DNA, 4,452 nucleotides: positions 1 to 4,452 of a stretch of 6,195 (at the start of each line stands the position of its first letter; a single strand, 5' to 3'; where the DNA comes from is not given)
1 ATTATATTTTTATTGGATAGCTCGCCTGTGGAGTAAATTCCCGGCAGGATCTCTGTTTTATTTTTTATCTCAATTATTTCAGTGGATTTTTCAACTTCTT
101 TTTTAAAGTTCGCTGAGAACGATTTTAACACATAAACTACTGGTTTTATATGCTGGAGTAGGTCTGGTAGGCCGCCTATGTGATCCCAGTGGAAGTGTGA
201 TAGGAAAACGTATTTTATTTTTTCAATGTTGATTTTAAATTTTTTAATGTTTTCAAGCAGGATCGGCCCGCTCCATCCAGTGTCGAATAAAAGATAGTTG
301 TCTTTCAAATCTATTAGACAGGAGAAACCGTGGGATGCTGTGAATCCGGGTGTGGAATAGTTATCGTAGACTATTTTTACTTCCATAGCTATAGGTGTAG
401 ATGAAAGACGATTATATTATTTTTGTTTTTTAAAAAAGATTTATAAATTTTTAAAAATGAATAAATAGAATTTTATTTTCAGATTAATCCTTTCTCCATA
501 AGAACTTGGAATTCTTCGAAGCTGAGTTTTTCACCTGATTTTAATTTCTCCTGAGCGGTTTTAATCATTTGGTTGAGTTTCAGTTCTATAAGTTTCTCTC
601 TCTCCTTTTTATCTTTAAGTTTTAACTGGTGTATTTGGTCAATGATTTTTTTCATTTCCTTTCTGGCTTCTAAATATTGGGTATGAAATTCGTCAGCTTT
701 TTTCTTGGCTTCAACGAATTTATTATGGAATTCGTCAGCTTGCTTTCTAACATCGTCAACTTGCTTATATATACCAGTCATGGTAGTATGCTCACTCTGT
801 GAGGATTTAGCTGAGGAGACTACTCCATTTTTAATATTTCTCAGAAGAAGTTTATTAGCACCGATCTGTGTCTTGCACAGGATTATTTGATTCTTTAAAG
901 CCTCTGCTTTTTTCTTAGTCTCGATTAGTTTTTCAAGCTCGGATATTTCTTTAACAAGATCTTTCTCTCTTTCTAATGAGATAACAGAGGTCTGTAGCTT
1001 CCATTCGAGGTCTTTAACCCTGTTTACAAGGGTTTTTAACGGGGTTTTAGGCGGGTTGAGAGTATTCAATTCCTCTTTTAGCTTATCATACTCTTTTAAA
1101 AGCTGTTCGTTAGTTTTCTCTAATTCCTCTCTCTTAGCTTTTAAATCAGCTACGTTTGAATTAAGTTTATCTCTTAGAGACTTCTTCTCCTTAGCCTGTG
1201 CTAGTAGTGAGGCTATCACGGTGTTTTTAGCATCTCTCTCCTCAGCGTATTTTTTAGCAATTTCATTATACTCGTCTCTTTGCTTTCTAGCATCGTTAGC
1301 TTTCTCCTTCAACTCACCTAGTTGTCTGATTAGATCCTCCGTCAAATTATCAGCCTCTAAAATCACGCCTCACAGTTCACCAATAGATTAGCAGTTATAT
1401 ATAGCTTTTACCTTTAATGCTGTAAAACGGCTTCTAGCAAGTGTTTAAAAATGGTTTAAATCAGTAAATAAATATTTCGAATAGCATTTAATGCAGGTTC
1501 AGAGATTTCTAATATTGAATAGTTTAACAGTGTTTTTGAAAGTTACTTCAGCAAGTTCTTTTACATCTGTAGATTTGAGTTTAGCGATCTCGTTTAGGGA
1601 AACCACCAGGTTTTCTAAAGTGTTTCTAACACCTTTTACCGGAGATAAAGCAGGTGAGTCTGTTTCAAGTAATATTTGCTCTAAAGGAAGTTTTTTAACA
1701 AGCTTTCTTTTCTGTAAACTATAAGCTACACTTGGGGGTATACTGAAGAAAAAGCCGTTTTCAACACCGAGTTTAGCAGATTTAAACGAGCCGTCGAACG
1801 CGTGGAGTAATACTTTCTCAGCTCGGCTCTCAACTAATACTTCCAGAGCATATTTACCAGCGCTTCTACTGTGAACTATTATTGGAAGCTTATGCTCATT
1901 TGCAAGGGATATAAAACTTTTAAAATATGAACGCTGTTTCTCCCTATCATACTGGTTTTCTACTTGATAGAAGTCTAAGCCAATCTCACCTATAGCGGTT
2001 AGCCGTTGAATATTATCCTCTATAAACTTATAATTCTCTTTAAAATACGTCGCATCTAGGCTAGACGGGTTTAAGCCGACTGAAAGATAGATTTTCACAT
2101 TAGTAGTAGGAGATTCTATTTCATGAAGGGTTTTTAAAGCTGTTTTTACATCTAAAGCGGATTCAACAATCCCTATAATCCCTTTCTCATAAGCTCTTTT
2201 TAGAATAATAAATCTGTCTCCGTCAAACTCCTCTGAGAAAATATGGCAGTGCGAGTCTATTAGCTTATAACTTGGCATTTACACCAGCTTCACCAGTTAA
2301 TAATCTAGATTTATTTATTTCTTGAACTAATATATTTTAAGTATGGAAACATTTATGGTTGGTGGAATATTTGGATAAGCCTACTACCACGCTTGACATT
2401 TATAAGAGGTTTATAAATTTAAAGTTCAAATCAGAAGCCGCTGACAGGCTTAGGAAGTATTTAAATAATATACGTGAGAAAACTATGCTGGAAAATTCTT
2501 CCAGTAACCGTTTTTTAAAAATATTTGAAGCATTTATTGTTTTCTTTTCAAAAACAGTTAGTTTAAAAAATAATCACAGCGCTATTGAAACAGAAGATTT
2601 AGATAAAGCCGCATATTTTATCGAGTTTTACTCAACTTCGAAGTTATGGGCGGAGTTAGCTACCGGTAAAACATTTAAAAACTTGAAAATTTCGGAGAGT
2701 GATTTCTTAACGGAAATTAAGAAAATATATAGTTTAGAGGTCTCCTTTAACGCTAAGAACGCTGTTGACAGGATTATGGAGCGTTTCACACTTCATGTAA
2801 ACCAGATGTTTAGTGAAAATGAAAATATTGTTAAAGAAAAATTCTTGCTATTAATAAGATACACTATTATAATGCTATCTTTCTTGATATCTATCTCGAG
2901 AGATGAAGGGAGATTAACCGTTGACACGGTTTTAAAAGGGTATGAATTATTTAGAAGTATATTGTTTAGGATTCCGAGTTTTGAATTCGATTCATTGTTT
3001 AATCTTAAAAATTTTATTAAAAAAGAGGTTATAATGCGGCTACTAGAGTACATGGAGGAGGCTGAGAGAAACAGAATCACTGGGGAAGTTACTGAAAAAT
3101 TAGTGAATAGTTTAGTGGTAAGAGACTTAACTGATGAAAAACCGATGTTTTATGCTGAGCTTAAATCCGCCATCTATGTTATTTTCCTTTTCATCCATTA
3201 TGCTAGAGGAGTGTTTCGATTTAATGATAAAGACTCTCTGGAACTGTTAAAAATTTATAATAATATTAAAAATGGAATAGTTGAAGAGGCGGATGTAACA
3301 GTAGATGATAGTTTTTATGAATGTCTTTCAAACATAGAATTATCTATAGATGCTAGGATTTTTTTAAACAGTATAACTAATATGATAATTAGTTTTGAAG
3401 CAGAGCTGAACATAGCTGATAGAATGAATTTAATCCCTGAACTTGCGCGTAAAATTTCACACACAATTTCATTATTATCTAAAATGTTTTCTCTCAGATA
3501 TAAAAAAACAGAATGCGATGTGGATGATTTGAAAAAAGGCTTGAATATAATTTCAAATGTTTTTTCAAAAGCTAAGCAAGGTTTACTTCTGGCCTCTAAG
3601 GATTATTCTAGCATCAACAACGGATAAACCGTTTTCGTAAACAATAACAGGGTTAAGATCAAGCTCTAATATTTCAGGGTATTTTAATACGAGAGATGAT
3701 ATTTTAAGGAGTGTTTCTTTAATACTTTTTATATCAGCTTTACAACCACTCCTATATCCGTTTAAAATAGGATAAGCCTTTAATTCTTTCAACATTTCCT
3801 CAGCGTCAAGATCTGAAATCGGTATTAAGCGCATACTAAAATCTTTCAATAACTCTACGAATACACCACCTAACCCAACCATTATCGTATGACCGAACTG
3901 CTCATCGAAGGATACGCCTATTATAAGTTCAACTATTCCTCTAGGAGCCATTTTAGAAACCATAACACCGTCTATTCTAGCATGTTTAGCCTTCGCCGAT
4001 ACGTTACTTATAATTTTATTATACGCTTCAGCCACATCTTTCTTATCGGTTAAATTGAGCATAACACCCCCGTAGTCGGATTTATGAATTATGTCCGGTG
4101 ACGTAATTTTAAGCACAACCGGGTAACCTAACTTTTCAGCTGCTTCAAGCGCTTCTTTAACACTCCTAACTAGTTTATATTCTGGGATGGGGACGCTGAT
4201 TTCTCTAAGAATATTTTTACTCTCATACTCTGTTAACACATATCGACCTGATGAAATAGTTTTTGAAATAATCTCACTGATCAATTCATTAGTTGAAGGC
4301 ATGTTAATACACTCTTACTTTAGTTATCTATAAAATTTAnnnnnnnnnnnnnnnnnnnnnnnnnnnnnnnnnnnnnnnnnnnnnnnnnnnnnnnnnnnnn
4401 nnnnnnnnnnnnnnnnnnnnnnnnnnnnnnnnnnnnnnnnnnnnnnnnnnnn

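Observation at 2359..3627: Protein apparently built from four tandem AAA+/MCM-lid-like modules with no ATPase core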

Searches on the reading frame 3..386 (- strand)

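Call 4: search_protein_families(library=pfam, proteins=[window:3-386:-], max_evalue=1)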
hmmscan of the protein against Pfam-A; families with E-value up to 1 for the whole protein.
window:3-386:- (128 aa): 6 families
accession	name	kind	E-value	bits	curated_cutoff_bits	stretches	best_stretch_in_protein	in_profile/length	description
PF00753.33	Lactamase_B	-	9.3e-16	58.8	22.7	1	20-101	6-88/196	Metallo-beta-lactamase superfamily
PF12706.13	Lactamase_B_2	-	3.3e-08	33.8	27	1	32-96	3-72/200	Beta-lactamase superfamily domain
PF19583.5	ODP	-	2.5e-05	24.6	27.2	1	23-111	6-96/194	ODP family beta lactamase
PF16661.11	Lactamase_B_6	-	0.0003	20.6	27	1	25-81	2-60/193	Metallo-beta-lactamase superfamily domain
PF13691.12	Lactamase_B_4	-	0.055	13.6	27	1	51-72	41-63/63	tRNase Z endonuclease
PF23023.1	Anti-Pycsar_Apyc1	-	0.073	13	50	1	24-80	24-77/250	Anti-Pycsar protein Apyc1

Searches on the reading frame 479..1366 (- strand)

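Call 4: search_protein_families(library=pfam, proteins=[window:479-1366:-], max_evalue=1)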
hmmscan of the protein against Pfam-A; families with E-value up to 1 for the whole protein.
window:479-1366:- (295 aa): 8 families
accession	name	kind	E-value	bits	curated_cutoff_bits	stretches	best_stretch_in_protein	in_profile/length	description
PF23435.1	DUF7121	-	1.2e-21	77.9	29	1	17-294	35-306/307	Family of unknown function (DUF7121)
PF19583.5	ODP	-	0.051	13.9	27.2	1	207-250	143-186/194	ODP family beta lactamase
PF18142.6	SLATT_fungal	-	0.059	13.9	26.5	1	46-92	53-98/121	SMODS and SLOG-associating 2TM effector domain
PF04108.17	ATG17_like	-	0.064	13.2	43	1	6-266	73-290/355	Autophagy protein ATG17-like domain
PF05440.17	MtrB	-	0.099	13.5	27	0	174-222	10-57/94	Tetrahydromethanopterin S-methyltransferase subunit B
PF04136.21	COG3_N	-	0.46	10.9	27.9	2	40-100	2-62/147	Conserved oligomeric Golgi complex subunit 3, N-terminal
PF04019.17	DUF359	-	0.47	10.5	25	1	71-138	15-82/126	Protein of unknown function (DUF359)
PF06009.19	Laminin_II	-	0.55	10.7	33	1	187-257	10-82/138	Laminin Domain II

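Call 89: search_protein_families(library=ncbifam, proteins=[window:479-1366:-], max_evalue=1)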
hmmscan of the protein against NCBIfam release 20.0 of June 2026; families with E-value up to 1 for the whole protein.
window:479-1366:- (295 aa): 10 families
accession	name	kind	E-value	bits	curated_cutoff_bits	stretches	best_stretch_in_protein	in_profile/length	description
TIGR02168.1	SMC_prok_B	equivalog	3e-09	35.2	567.35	1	4-291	683-963/1181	chromosome segregation protein SMC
NF046104.1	PptglHdxlasePcsB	equivalog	0.00053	19.3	450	1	40-104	30-94/400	peptidoglycan hydrolase PcsB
TIGR03495.1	phage_LysB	equivalog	0.0011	19.3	92.75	1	16-99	14-97/135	Rz-like lysis system protein LysB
NF041035.1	Rad50_Halo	equivalog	0.0025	16.2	1000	1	10-261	156-402/883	DNA double-strand break repair ATPase Rad50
TIGR04166.1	methano_MtrB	equivalog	0.011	16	50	1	168-223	5-59/95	tetrahydromethanopterin S-methyltransferase subunit MtrB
NF009987.0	PRK13453.1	equivalog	0.015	15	172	1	201-279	49-127/173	F0F1 ATP synthase subunit B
NF002572.0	PRK02224.1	equivalog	0.033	12.5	1087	1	10-168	533-690/888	DNA double-strand break repair ATPase Rad50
NF047515.1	SpiroCoCo_C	equivalog_domain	0.047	12.9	125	0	3-274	31-254/313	SpiroCoCo family coiled-coil protein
NF045487.1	ASRP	equivalog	0.052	12.1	300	1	14-154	324-455/593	archaea-specific SMC-related protein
TIGR02169.1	SMC_prok_A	equivalog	0.065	10.9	729.4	1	17-146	830-966/1165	chromosome segregation protein SMC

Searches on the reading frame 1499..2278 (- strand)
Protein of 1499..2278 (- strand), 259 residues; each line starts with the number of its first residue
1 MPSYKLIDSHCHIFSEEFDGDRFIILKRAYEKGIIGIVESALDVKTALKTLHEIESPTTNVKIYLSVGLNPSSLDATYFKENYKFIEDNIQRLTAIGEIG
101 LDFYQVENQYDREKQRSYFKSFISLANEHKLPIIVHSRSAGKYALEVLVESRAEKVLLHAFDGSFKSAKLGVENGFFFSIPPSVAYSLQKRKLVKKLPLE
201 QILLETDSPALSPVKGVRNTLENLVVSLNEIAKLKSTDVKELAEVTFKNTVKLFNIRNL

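Call 4: search_protein_families(library=pfam, proteins=[window:1499-2278:-], max_evalue=1)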
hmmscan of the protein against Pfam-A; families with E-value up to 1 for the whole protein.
window:1499-2278:- (259 aa): 1 family
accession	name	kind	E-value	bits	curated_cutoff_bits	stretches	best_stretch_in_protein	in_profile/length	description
PF01026.27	TatD_DNase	-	4.1e-55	187.3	27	1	7-255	1-253/253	TatD related DNase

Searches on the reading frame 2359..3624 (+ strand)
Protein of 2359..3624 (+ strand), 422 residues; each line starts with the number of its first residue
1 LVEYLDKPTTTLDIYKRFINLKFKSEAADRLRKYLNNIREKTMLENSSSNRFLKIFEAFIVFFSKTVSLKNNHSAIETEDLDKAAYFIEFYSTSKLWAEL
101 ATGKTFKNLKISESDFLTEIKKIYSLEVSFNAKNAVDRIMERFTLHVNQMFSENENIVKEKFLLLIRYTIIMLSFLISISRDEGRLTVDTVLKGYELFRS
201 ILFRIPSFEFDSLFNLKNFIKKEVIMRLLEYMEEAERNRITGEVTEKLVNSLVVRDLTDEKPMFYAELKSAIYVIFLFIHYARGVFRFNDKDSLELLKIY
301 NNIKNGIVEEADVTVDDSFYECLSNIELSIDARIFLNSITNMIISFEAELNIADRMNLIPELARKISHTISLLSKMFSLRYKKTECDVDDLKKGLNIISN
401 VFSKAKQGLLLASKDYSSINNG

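Call 4: search_protein_families(library=pfam, proteins=[window:2359-3624:+], max_evalue=1)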
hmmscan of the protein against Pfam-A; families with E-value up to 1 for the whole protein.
window:2359-3624:+ (422 aa): 0 families

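Call 5: find_homologous_proteins(query=window:2359-3624:+, max_evalue=0.001)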
Query window:2359-3624:+ (422 aa): 3 proteins with E <= 0.001 among 7202 candidates. Only proteins of 232 to 739 residues were searched: fused or split forms outside these lengths cannot appear, so this answer is no evidence that the protein stands alone or is whole; lengths 'longer' or 'shorter' looks for them.
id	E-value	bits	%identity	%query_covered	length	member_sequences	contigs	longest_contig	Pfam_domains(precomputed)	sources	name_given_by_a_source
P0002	7.7e-132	458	54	100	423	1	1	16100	-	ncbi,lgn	-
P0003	3.1e-125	436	53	96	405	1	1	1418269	-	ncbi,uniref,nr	ncbi:MAG: hypothetical protein OdinLCB4_001545 [Candidatus Odinarchaeum yellowstonii]|uniref:Unchara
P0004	1.8e-122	427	51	96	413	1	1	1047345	-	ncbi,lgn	-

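Call 10: search_solved_structures(query=A1, max_evalue=10)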
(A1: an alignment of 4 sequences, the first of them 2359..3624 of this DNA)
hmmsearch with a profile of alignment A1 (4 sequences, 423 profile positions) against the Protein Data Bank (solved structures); distinct sequences matched with E-value up to 10: 1.
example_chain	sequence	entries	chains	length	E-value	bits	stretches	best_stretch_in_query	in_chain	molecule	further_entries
2i5k_A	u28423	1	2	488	0.65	12.1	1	24-81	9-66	UTP--glucose-1-phosphate uridylyltransferase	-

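Call 12: predict_structure(alignment_id=A1)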
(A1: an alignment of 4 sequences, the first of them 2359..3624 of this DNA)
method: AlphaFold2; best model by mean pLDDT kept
length: 422 residues; sequences in the alignment: 4
mean_pLDDT: 45.0   pTM: 0.36
mean pLDDT of the five models: 45.0, 37.0, 33.7, 33.2, 32.0
residues with pLDDT >= 90: 0; 70-90: 30; 50-70: 72; < 50: 320
segments of 3 or more residues with pLDDT < 50: 1-12, 44-48, 91-136, 153-192, 194-196, 199-288, 300-324, 333-422
pLDDT, mean of each block of 10 residues (from residue 1): 30 54 81 74 52 62 65 77 62 39 31 36 35 43 53 48 48 46 43 49 39 35 36 37 41 38 42 44 44 51 39 35 49 47 38 38 44 41 34 36 31 30 25
secondary structure, 60 per line:
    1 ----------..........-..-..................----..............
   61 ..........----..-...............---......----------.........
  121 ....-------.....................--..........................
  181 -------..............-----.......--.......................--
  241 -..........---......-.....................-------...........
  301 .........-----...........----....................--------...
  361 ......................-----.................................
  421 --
elements in order: H11-20 H25-42 H47-70 H78-92 H96-101 H112-124 H132-152 H155-180 H188-201 H207-213 H216-238 H242-251 H255-260 H262-282 H290-309 H315-325 H330-349 H358-382 H388-420

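Call 13: find_encoding_contigs(protein=P0003, flank=6000, max_places=3)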
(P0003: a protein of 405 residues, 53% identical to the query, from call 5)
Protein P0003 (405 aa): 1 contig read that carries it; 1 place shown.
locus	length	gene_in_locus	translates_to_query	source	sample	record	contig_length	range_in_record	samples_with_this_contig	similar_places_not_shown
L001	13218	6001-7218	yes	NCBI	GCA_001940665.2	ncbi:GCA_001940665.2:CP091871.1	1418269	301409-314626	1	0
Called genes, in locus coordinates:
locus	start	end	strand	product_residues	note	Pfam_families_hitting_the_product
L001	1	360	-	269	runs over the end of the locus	PF02463:SMC_N (weak), PF00005:ABC_tran, PF13304:AAA_21 (weak)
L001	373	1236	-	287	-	PF00528:BPD_transp_1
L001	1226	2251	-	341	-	PF00528:BPD_transp_1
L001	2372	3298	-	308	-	PF12849:PBP_like_2, PF13531:SBP_bac_11 (weak), PF12727:PBP_like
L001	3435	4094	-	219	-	PF00753:Lactamase_B, PF23023:Anti-Pycsar_Apyc1, PF12706:Lactamase_B_2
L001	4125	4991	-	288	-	-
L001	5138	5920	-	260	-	PF01026:TatD_DNase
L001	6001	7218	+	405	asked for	-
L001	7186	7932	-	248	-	PF13549:ATP-grasp_5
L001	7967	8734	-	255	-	PF03029:ATP_bind_1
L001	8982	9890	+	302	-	PF01180:DHO_dh, PF03060:NMO (faint), PF01207:Dus (weak)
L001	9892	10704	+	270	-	PF00175:NAD_binding_1, PF10418:DHODB_Fe-S_bind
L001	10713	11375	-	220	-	PF00702:Hydrolase, PF12710:HAD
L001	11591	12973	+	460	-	PF07992:Pyr_redox_2, PF00070:Pyr_redox, PF02852:Pyr_redox_dim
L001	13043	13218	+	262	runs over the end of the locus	PF13476:AAA_23 (weak), PF00005:ABC_tran, PF02463:SMC_N, PF13175:AAA_15 (weak), PF13304:AAA_21 (weak)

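Call 16: search_protein_families(library=pfam, proteins=[P0002, P0003, P0004], max_evalue=10)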
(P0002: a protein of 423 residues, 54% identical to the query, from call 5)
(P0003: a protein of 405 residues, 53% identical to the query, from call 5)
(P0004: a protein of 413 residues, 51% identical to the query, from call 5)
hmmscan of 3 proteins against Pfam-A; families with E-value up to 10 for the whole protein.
P0002 (423 aa): 1 family
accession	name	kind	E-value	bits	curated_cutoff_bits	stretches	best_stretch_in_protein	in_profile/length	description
PF08625.16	Utp13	-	0.059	13.8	25.9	1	68-164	50-133/140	Utp13 specific WD40 associated domain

P0003 (405 aa): 1 family
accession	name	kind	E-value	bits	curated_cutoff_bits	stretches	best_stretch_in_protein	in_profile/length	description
PF10193.14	Telomere_reg-2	-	1.9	9.4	23.6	1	2-63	18-84/112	Telomere length regulation protein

P0004 (413 aa): 1 family
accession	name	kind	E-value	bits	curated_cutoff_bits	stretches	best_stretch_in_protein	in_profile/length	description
PF17856.7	TIP49_C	-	0.19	12.3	24.5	0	370-393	34-59/66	TIP49 AAA-lid domain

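Call 28: search_protein_representatives(alignment_id=A1)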
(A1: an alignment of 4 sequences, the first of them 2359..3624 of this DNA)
Query: 4 sequences, 423 profile positions. Proteins with E-value up to 0.001 (for the whole library): 6; up to 1e-10: 5; up to 1e-30: 4. The best 6 are listed.
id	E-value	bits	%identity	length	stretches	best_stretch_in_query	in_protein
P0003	1.7e-225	765.1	-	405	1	5-409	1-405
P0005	1.3e-106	373.5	-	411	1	6-407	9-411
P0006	2.0e-82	293.8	-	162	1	5-166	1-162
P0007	8.2e-43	163.3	-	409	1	12-405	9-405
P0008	7.6e-13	64.6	-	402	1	56-404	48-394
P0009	1.1e-08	51.0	-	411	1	7-405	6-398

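Call 54: search_protein_families(library=pfam, proteins=[P0008, P0009, P0007, P0005], max_evalue=0.5)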
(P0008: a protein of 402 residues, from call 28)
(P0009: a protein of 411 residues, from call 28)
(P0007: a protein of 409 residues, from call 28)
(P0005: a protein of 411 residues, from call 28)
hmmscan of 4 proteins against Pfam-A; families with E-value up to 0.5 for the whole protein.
P0008 (402 aa): 3 families
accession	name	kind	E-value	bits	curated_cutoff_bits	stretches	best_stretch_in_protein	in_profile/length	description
PF17856.7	TIP49_C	-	0.00016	22.2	24.5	0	168-189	43-64/66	TIP49 AAA-lid domain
PF23731.1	ARM_ECM29_C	-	0.014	16.1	27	1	225-325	58-157/241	ECM29, C-terminal ARM-like repeats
PF05813.17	Orthopox_F7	-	0.034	14.7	25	1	163-187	48-72/80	Orthopoxvirus F7 protein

P0009 (411 aa): 3 families
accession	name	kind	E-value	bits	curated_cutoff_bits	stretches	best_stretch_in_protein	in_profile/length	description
PF17856.7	TIP49_C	-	0.0027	18.2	24.5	0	172-197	39-64/66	TIP49 AAA-lid domain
PF19025.5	DUF5751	-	0.065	13.5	27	1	59-136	10-83/116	Family of unknown function (DUF5751)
PF13683.12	rve_3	-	0.25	11.6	26.5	0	42-94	5-57/67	Integrase core domain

P0007 (409 aa): 0 families

P0005 (411 aa): 2 families
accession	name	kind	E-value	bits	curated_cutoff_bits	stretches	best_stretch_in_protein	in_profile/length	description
PF10174.14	Cast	-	0.02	13.6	29.1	1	24-76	368-421/766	RIM-binding protein of the cytomatrix active zone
PF13148.11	DUF3987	-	0.035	13.7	27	0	19-95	274-355/364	Protein of unknown function (DUF3987)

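Call 55: find_encoding_contigs(protein=P0008, flank=8000, max_places=2)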
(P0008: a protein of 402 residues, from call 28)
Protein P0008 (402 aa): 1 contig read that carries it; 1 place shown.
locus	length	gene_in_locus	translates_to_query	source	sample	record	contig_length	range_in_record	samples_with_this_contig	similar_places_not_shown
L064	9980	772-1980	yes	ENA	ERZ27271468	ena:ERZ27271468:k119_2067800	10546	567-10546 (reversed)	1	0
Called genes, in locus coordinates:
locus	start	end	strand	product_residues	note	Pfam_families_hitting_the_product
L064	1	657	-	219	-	?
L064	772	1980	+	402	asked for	-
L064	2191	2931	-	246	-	PF13549:ATP-grasp_5, PF08442:ATP-grasp_2 (weak)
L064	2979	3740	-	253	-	PF03029:ATP_bind_1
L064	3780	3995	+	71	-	-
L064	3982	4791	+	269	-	PF00994:MoCF_biosynth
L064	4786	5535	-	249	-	PF01381:HTH_3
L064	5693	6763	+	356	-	PF00348:polyprenyl_synt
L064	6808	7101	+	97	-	PF09138:Urm1 (weak), PF02597:ThiS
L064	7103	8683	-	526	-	PF23613:ELP3_N, PF04055:Radical_SAM, PF16199:Radical_SAM_C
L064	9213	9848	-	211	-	-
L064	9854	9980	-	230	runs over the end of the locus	?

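Call 56: find_encoding_contigs(protein=P0009, flank=8000, max_places=2)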
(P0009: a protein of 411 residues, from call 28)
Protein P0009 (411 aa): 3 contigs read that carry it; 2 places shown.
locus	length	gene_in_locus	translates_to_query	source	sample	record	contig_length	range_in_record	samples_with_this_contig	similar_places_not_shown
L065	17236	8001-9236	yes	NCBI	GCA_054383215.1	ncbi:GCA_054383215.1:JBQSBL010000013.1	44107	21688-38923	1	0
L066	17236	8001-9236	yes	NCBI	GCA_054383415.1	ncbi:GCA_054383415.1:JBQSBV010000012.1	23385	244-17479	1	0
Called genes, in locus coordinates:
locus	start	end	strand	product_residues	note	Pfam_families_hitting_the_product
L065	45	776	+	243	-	PF13302:Acetyltransf_3 (faint), PF13527:Acetyltransf_9 (faint), PF00583:Acetyltransf_1, PF13673:Acetyltransf_10, PF13508:Acetyltransf_7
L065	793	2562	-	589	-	PF01979:Amidohydro_1, PF07969:Amidohydro_3 (faint), PF13382:Adenine_deam_C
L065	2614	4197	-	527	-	PF04055:Radical_SAM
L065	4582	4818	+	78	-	PF01998:DUF131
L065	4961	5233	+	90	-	PF03297:Ribosomal_S25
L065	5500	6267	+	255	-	PF01255:Prenyltransf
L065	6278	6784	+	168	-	PF01936:NYN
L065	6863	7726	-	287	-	-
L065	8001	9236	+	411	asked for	-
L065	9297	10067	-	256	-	PF00009:GTP_EFTU (faint), PF03029:ATP_bind_1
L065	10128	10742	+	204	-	-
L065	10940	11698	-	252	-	PF00795:CN_hydrolase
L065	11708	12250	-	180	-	-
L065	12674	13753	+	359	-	PF01658:Inos-1-P_synth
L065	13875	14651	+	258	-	PF00149:Metallophos, PF12850:Metallophos_2, PF14582:Metallophos_3 (faint)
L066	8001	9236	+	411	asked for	-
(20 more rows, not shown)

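Call 57: find_encoding_contigs(protein=P0007, flank=8000, max_places=2)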
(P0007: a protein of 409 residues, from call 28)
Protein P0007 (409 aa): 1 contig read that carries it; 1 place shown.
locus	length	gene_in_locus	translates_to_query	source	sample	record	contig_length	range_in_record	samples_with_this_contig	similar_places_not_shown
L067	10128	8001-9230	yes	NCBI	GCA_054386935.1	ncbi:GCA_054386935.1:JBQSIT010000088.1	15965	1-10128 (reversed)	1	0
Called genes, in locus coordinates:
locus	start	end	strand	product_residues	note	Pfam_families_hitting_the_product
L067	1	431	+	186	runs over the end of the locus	PF04079:SMC_ScpB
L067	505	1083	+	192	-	PF07155:ECF-ribofla_trS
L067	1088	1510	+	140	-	PF14478:DUF4430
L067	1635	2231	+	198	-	PF21715:CggR_N (weak), PF14544:DUF4443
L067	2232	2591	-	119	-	PF03259:Robl_LC7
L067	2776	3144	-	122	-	PF03259:Robl_LC7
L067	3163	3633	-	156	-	PF08923:MAPKK1_Int, PF03259:Robl_LC7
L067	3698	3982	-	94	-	PF03259:Robl_LC7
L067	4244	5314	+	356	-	PF01321:Creatinase_N, PF00557:Peptidase_M24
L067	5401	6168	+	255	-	PF01255:Prenyltransf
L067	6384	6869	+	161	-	PF01936:NYN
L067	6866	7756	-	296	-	-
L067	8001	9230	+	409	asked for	-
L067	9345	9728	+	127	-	PF01201:Ribosomal_S8e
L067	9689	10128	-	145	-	PF01155:HypA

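Call 89: search_protein_families(library=ncbifam, proteins=[window:2359-3624:+], max_evalue=1)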
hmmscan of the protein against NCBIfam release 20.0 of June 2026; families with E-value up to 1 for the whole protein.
window:2359-3624:+ (422 aa): 1 family
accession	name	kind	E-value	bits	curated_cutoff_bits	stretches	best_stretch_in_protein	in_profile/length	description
NF002242.0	PRK01151.1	equivalog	0.046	13.3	72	0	132-160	9-37/67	30S ribosomal protein S17e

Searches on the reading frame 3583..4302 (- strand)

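Call 4: search_protein_families(library=pfam, proteins=[window:3583-4302:-], max_evalue=1)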
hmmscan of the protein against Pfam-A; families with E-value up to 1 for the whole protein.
window:3583-4302:- (239 aa): 6 families
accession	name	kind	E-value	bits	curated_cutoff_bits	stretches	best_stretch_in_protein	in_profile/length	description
PF13549.11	ATP-grasp_5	-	2e-82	276.3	27.6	1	16-235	3-221/221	ATP-grasp domain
PF08442.15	ATP-grasp_2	-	1.1e-06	28.9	29.5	1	23-219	2-200/202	ATP-grasp domain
PF02786.22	CPSase_L_D2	-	0.0075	16.2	19.8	1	28-66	5-45/211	Carbamoyl-phosphate synthase L chain, ATP binding domain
PF02222.28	ATP-grasp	-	0.014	15.5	27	1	32-66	3-37/179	ATP-grasp domain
PF04463.17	2-thiour_desulf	-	0.051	14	34.7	1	85-159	67-136/141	2-thiouracil desulfurase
PF02671.26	PAH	-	0.2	11.8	21.3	0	148-165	6-23/45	Paired amphipathic helix repeat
